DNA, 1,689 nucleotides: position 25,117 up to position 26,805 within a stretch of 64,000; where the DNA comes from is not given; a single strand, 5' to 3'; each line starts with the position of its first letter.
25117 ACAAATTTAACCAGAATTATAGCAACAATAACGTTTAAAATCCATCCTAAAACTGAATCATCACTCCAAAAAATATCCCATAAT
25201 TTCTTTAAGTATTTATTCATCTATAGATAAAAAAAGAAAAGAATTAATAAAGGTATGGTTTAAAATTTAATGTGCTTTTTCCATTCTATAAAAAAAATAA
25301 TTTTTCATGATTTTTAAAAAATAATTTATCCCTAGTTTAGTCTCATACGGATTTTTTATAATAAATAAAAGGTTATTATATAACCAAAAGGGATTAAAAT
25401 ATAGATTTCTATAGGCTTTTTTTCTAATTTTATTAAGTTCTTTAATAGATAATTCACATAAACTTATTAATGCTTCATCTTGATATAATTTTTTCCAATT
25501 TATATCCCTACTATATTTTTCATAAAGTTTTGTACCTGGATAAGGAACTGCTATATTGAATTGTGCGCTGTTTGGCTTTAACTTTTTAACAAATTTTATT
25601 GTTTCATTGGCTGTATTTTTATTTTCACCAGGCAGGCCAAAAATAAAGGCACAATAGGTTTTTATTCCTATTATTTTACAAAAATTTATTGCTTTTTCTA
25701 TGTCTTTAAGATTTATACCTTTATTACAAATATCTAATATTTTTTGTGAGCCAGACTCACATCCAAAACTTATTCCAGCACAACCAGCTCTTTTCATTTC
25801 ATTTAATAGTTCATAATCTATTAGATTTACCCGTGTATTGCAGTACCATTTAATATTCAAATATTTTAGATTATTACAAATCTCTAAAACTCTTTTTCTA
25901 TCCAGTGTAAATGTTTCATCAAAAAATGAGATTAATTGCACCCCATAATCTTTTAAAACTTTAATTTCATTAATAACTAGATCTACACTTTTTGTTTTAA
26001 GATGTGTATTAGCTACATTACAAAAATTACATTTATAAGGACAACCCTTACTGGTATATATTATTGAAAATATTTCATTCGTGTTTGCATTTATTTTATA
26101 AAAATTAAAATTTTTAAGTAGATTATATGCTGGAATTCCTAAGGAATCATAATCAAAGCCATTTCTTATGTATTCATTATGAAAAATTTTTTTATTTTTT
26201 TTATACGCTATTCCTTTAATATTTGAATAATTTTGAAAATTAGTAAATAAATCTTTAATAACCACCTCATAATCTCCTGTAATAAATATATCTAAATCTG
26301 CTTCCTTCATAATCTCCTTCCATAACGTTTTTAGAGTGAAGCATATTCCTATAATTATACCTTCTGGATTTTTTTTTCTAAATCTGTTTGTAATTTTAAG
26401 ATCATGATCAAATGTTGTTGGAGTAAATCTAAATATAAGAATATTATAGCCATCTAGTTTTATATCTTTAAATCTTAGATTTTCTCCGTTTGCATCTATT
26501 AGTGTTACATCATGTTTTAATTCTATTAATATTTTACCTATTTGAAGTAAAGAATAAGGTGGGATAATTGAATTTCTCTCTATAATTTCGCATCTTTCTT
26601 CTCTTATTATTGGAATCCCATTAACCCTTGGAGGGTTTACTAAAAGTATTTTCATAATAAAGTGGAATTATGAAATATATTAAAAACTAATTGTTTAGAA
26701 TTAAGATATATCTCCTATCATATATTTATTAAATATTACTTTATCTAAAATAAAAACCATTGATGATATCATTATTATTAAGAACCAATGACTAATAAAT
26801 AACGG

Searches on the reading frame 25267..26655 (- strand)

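Call 30: search_protein_families(library=pfam, proteins=[window:25267-26655:-], max_evalue=0.00001)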
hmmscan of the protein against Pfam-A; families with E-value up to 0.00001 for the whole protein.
window:25267-26655:- (462 aa): 1 family
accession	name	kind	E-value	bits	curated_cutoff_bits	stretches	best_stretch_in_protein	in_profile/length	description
PF04055.27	Radical_SAM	-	2.8e-23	83.4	29.5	1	200-356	2-166/166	Radical SAM superfamily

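Call 33: search_protein_families(library=ncbifam, proteins=[window:25267-26655:-], max_evalue=1e-10)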
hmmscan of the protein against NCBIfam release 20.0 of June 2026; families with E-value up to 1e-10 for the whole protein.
window:25267-26655:- (462 aa): 18 families
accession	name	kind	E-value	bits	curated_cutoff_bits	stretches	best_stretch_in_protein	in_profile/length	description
TIGR03471.1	HpnJ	equivalog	1.8e-62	211.8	577.6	1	49-440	46-454/472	hopanoid biosynthesis associated radical SAM protein HpnJ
TIGR04479.1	bcpD_PhpK_rSAM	subfamily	5.9e-39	133.8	600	1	142-363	196-413/504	PhpK family radical SAM P-methyltransferase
NF050148.1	rSAM_ApyD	equivalog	2.9e-38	131.7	750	1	81-388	86-400/645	RiPP biosynthesis radical SAM protein ApyD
TIGR02026.1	BchE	equivalog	1.7e-37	129.5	481.35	1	30-459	19-468/497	magnesium-protoporphyrin IX monomethyl ester anaerobic oxidative cyclase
NF038361.1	rSAM_Sden_1168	equivalog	1e-33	116.7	575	1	121-383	199-475/560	Sden_1168 family B12-binding radical SAM P-methyltransferase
NF033070.1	rSAM_AprD4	equivalog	1.3e-32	113.3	500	1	30-394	39-402/456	AprD4 family radical SAM diol-dehydratase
TIGR04014.1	B12_SAM_MJ_0865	equivalog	1.4e-29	103.2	360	1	72-380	41-357/434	methyl-coenzyme M reductase glutamine C-methyltransferase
TIGR04385.1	B12_rSAM_cofa1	equivalog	1e-27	97.4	450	1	102-359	105-364/438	B12 lower ligand biosynthesis radical SAM protein BzaD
TIGR04013.1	B12_SAM_MJ_1487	hypoth_equivalog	1.1e-24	87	251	1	294-386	268-362/382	TIGR04013 family B12-binding domain/radical SAM domain-containing protein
TIGR04072.2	rSAM_ladder_B12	equivalog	1.8e-24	86.2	360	1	87-380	88-371/443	lipid biosynthesis B12-binding/radical SAM protein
NF040542.1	rSAM_RCCLKC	equivalog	3.3e-23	82.5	450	1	50-357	31-348/423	arsinothricin biosynthesis radical SAM protein ArsL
TIGR04295.1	B12_rSAM_oligo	hypoth_equivalog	8.7e-20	70.8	400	1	107-380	110-383/422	TIGR04295 family B12-binding domain-containing radical SAM protein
TIGR03975.1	rSAM_ocin_1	subfamily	2.8e-17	62.5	281.85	1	86-359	145-430/606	RiPP maturation radical SAM C-methyltransferase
NF040546.1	rSAM_CUAEP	equivalog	2.1e-14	53.1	500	1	45-357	25-339/468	CUAEP/CCAEP-tail radical SAM (seleno)protein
TIGR04367.1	HpnR_B12_rSAM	equivalog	1.5e-13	50.1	650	1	34-386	23-378/490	hopanoid C-3 methylase HpnR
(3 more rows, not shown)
